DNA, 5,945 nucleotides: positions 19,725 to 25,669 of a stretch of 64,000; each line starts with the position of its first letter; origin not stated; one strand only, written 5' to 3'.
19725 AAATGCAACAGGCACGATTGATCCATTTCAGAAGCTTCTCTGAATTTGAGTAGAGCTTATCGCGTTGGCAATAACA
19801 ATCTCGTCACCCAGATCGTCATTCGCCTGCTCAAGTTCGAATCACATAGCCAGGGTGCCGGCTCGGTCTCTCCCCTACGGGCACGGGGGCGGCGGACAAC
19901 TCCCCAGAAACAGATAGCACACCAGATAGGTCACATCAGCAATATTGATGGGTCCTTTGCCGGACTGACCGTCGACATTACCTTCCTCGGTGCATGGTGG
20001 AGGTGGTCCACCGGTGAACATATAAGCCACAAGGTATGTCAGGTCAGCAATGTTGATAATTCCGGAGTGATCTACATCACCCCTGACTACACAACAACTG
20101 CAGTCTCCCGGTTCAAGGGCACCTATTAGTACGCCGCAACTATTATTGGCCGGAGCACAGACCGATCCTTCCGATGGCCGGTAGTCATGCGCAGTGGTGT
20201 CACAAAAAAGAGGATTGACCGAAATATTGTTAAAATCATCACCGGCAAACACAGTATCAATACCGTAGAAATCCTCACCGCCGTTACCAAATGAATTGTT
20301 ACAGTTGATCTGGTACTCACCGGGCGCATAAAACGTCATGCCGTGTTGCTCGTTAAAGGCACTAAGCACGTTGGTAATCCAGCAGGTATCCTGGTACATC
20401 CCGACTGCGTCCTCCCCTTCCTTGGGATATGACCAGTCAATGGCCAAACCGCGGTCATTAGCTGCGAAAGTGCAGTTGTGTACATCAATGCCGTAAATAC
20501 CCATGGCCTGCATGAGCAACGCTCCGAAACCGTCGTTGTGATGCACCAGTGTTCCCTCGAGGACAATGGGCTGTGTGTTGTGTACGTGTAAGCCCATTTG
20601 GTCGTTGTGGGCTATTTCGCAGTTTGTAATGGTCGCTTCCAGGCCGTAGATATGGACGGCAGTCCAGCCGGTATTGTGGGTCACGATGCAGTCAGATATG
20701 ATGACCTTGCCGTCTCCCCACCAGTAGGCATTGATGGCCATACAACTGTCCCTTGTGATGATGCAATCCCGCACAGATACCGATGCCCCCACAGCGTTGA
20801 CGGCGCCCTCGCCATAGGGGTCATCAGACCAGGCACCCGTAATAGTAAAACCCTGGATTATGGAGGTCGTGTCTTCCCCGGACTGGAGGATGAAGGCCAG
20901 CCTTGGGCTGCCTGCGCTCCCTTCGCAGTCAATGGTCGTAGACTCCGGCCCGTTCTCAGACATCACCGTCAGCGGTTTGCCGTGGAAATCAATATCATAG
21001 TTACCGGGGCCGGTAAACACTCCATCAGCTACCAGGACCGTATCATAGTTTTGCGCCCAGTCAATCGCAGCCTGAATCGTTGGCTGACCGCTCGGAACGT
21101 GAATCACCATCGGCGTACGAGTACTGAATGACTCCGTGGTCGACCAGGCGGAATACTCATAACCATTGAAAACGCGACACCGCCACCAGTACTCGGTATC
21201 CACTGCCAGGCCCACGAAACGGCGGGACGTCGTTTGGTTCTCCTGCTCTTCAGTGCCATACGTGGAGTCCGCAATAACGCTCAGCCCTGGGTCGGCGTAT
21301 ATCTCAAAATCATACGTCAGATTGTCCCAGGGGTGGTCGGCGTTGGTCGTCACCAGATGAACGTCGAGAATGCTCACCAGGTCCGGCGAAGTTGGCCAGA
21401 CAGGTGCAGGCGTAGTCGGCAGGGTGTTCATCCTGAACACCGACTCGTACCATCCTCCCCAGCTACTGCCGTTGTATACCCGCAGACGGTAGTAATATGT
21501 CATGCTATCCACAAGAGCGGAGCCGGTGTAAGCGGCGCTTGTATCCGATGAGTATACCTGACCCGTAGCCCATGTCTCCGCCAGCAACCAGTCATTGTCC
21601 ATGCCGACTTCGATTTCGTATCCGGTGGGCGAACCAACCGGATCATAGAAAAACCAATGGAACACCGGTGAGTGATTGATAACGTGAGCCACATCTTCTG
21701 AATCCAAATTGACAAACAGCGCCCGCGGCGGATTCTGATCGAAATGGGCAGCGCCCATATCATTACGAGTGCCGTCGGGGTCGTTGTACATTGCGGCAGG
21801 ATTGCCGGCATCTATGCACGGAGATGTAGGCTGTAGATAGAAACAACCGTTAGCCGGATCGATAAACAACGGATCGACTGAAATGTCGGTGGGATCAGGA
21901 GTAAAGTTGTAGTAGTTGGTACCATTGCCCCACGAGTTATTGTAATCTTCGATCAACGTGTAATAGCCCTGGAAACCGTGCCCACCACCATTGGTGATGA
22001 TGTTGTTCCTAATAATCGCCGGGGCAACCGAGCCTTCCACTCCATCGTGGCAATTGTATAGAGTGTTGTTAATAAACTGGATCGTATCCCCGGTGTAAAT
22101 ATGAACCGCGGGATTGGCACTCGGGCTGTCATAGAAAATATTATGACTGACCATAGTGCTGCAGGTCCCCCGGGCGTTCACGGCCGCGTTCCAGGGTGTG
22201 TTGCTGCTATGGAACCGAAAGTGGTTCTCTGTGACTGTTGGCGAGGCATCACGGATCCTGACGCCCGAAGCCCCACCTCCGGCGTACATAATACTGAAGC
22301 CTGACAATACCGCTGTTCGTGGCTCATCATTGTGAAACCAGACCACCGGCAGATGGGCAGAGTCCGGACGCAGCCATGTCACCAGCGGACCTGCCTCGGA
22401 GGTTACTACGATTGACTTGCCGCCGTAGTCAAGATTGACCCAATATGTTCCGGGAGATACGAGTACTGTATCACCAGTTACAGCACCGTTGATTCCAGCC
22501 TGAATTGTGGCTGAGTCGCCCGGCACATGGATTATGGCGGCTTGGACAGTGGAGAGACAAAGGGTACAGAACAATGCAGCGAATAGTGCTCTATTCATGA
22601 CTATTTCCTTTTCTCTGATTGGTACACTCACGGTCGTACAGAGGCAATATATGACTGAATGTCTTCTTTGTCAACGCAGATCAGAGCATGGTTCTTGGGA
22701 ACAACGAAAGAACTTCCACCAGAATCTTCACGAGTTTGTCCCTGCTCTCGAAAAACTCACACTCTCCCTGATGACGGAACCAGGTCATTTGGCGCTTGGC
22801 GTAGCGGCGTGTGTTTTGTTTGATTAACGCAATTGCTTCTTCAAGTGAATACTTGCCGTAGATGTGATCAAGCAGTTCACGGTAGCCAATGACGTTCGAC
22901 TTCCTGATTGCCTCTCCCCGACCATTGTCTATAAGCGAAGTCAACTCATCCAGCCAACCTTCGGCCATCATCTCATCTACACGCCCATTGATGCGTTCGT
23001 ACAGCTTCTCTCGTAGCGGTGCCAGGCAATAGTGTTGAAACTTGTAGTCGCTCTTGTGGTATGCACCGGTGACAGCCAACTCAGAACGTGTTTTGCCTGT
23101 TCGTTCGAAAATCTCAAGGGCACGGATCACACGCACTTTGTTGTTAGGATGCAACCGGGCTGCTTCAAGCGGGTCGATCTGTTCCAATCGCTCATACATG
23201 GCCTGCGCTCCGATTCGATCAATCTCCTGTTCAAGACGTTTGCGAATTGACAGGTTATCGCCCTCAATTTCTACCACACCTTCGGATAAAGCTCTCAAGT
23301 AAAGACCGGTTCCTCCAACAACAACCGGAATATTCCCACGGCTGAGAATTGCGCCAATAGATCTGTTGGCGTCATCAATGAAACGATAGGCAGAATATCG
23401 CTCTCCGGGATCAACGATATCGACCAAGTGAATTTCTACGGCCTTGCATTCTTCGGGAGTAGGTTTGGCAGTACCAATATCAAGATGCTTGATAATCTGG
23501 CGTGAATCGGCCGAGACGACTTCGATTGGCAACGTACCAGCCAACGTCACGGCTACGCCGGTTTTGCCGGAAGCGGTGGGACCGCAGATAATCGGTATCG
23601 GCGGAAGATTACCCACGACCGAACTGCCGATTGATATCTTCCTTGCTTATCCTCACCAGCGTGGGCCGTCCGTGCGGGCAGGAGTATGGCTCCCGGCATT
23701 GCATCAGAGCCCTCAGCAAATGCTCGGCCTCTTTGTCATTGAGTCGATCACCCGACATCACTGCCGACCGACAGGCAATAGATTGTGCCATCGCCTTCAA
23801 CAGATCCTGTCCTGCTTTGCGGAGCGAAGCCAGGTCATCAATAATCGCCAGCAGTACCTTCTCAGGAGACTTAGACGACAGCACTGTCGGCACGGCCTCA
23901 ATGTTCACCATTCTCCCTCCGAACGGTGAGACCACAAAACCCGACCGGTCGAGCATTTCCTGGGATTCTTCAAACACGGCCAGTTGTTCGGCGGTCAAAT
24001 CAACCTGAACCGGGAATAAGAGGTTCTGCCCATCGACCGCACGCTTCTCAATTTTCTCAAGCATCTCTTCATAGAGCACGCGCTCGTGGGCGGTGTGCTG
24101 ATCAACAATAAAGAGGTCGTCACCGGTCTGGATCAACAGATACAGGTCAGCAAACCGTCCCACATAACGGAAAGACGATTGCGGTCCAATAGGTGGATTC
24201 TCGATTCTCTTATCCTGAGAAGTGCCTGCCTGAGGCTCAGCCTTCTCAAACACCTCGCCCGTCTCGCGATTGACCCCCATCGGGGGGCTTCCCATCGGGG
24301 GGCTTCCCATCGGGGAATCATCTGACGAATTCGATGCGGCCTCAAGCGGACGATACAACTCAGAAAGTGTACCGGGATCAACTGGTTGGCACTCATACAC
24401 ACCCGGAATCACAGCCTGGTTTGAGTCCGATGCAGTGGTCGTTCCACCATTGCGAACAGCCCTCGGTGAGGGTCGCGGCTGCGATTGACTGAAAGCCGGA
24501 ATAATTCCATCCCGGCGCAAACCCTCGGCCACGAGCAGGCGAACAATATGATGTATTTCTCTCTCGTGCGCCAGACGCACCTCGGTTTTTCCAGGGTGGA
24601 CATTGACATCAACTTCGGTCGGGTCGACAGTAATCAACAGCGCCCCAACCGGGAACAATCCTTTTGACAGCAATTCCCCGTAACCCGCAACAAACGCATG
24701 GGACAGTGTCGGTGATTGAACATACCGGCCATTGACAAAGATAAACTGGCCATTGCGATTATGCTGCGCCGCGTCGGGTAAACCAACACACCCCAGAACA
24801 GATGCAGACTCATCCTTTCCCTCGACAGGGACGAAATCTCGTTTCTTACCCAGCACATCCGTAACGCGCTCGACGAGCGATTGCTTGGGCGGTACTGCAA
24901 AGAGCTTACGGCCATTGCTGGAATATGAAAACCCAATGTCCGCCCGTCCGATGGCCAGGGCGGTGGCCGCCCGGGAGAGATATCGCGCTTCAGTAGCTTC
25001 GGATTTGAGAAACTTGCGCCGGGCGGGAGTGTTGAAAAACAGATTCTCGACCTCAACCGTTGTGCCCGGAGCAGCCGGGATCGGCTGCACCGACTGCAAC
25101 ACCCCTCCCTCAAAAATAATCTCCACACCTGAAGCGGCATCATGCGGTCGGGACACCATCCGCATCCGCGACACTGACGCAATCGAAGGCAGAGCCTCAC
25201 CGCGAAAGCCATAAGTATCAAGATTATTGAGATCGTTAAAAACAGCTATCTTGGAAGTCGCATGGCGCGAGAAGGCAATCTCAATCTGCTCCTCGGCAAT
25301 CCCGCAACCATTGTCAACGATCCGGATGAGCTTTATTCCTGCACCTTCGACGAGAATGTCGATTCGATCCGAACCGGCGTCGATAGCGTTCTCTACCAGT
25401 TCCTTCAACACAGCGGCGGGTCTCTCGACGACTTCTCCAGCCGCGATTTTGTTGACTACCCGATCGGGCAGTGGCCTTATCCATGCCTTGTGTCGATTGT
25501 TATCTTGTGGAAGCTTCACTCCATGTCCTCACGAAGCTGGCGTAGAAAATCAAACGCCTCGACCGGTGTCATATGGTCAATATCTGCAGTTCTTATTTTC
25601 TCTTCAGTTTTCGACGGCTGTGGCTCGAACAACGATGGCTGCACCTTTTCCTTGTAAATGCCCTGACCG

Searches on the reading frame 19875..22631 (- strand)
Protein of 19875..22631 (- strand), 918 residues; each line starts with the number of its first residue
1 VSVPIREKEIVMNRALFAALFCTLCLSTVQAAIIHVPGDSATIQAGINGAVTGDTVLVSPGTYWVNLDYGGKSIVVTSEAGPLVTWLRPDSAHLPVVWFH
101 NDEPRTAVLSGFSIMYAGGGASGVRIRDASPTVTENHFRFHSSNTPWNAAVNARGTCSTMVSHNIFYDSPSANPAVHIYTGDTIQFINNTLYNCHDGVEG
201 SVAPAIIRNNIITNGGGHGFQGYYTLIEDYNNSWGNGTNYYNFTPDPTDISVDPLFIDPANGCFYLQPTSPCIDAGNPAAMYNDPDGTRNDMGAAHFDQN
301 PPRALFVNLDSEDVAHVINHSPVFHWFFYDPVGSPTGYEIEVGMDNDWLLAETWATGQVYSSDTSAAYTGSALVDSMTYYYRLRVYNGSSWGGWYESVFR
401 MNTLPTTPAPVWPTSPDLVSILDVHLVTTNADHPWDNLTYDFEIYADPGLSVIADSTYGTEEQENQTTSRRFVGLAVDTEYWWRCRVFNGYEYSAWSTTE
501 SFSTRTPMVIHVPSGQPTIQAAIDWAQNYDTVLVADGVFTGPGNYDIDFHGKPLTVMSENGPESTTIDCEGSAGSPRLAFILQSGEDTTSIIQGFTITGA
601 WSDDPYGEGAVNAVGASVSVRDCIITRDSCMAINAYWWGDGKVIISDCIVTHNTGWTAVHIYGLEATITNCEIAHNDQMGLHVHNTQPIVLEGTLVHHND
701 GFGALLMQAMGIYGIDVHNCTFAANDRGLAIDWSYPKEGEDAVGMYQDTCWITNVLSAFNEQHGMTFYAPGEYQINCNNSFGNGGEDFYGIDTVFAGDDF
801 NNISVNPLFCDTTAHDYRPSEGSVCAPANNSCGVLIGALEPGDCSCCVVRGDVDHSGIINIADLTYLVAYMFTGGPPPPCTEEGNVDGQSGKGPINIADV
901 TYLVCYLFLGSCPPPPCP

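Call 4: search_protein_families(library=pfam, proteins=[window:19875-22631:-], max_evalue=1)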
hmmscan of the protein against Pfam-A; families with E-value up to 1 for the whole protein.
window:19875-22631:- (918 aa): 6 families
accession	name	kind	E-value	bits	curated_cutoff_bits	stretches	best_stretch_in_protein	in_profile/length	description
PF13229.12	Beta_helix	-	8.9e-15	55.1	25.9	2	619-732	12-121/158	Right handed beta helix region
PF25788.1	Ig_Rha78A_N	-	8.4e-10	39.3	27.4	2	317-399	15-99/105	Rha78A-like, N-terminal immunoglobulin domain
PF17161.10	DUF5123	-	0.00024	22.7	35.1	1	185-271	2-103/113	Domain of unknown function (DUF5123)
PF05048.19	NosD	-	0.00027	20.9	23.6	1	618-734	29-136/212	Periplasmic copper-binding protein (NosD)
PF00041.27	fn3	-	0.0058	17.3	25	1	332-397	26-80/84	Fibronectin type III domain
PF16655.11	PhoD_N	-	0.049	14.6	30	1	436-489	26-78/90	PhoD-like phosphatase, N-terminal domain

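Call 5: search_protein_families(library=ncbifam, proteins=[window:19875-22631:-], max_evalue=1)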
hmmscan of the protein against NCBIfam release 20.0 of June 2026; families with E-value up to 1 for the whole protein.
window:19875-22631:- (918 aa): 2 families
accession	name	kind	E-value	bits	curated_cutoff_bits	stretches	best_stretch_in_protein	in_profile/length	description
TIGR04247.1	NosD_copper_fam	subfamily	0.016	13.8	300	0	519-626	1-94/377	nitrous oxide reductase family maturation protein NosD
NF041518.1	choice_anch_Q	domain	0.021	15.1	25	1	264-294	17-48/58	choice-of-anchor Q domain-containing protein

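Call 45: search_protein_families(library=pfam, alignment_id=A3, max_evalue=0.0001)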
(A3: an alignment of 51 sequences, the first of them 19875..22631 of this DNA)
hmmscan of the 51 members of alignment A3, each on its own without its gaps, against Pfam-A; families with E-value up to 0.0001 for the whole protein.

A. member 1, window:19875-22631:- (918 aa): 2 families
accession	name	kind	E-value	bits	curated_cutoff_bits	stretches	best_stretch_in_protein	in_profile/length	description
PF13229.12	Beta_helix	-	8.9e-15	55.1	25.9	2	619-732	12-121/158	Right handed beta helix region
PF25788.1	Ig_Rha78A_N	-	8.4e-10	39.3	27.4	1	317-399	15-99/105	Rha78A-like, N-terminal immunoglobulin domain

B. families by the number of members that match (of 51 scanned): 21 families
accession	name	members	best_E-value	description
PF00404.24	Dockerin_1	35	1.6e-35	Dockerin type I domain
PF02412.23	TSP_3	9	5.3e-32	Thrombospondin type 3 repeat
PF25470.1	DUF7901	8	3e-78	Domain of unknown function (DUF7901)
PF13229.12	Beta_helix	4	1.4e-22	Right handed beta helix region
PF13517.12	FG-GAP_3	3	2e-77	FG-GAP-like repeat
PF13499.12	EF-hand_7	3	2.2e-10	EF-hand domain pair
PF01839.29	FG-GAP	2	4.9e-24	FG-GAP repeat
PF13205.12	Big_5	2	4e-18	Bacterial Ig-like domain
PF17210.9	SdrD_B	2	4.3e-16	SdrD B-like domain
PF18911.6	PKD_4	2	3.6e-14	PKD domain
PF00801.26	PKD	2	8.1e-10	PKD domain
PF25788.1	Ig_Rha78A_N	2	8.4e-10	Rha78A-like, N-terminal immunoglobulin domain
PF01640.23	Peptidase_C10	1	3.7e-45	Peptidase C10 family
PF00082.27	Peptidase_S8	1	2.6e-41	Subtilase family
PF05048.19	NosD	1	1.6e-14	Periplasmic copper-binding protein (NosD)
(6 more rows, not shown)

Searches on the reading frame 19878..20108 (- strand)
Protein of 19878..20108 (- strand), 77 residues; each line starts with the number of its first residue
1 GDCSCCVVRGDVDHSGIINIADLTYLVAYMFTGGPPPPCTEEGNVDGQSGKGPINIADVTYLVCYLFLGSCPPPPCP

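Call 38: search_protein_families(library=ncbifam, proteins=[window:19878-20108:-], max_evalue=0.1)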
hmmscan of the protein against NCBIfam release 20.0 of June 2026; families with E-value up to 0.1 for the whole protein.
seq(77 aa): 0 families

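Call 39: search_protein_families(library=pfam, proteins=[window:19878-20108:-], max_evalue=1)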
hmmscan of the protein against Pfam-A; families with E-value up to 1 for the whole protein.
seq(77 aa): 1 family
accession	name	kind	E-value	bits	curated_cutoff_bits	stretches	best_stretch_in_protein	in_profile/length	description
PF00404.24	Dockerin_1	-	0.025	15.2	22.9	1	10-38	2-24/57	Dockerin type I domain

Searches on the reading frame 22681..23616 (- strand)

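Call 15: search_protein_families(library=pfam, proteins=[window:22681-23616:-], max_evalue=0.001)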
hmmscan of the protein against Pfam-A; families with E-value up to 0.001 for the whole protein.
window:22681-23616:- (311 aa): 2 families
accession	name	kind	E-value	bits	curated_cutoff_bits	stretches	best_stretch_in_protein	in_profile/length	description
PF01715.23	IPPT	-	2.3e-81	273.5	23.6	1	40-283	1-243/243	IPP transferase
PF01745.22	IPT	-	1.6e-07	31.5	20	1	8-60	4-56/233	Isopentenyl transferase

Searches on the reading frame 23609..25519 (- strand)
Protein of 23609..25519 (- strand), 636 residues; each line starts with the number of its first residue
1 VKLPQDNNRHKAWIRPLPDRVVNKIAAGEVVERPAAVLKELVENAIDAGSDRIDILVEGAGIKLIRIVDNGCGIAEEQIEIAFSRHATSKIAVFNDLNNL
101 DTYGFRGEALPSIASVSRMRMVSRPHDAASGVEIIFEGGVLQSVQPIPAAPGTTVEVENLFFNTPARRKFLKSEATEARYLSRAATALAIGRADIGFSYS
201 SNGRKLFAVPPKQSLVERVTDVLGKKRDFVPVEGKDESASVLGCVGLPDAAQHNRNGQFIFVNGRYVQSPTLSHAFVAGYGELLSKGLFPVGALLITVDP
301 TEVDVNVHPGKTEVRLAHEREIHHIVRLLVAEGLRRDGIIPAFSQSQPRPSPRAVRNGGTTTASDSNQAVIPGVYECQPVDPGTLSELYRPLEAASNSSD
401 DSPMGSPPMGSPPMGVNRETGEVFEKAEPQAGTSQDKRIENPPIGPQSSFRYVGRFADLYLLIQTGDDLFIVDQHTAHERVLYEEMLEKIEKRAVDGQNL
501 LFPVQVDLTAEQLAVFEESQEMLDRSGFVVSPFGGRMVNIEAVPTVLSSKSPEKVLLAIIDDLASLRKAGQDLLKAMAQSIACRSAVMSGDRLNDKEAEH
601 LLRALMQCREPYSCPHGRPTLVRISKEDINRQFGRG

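Call 15: search_protein_families(library=pfam, proteins=[window:23609-25519:-], max_evalue=0.001)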
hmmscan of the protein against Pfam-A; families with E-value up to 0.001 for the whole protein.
window:23609-25519:- (636 aa): 4 families
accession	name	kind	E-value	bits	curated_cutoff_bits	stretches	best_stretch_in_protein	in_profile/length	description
PF08676.16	MutL_C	-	4.6e-37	127.3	25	1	454-593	2-142/142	MutL C terminal dimerisation domain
PF01119.25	DNA_mis_repair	-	1.3e-29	102.6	26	1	227-332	11-116/119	DNA mismatch repair protein, C-terminal domain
PF13589.12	HATPase_c_3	-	4.7e-08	33.6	25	1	35-129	4-98/137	Histidine kinase-, DNA gyrase B-, and HSP90-like ATPase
PF02518.31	HATPase_c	-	1.1e-07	32.7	26.4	1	33-88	5-63/111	Histidine kinase-, DNA gyrase B-, and HSP90-like ATPase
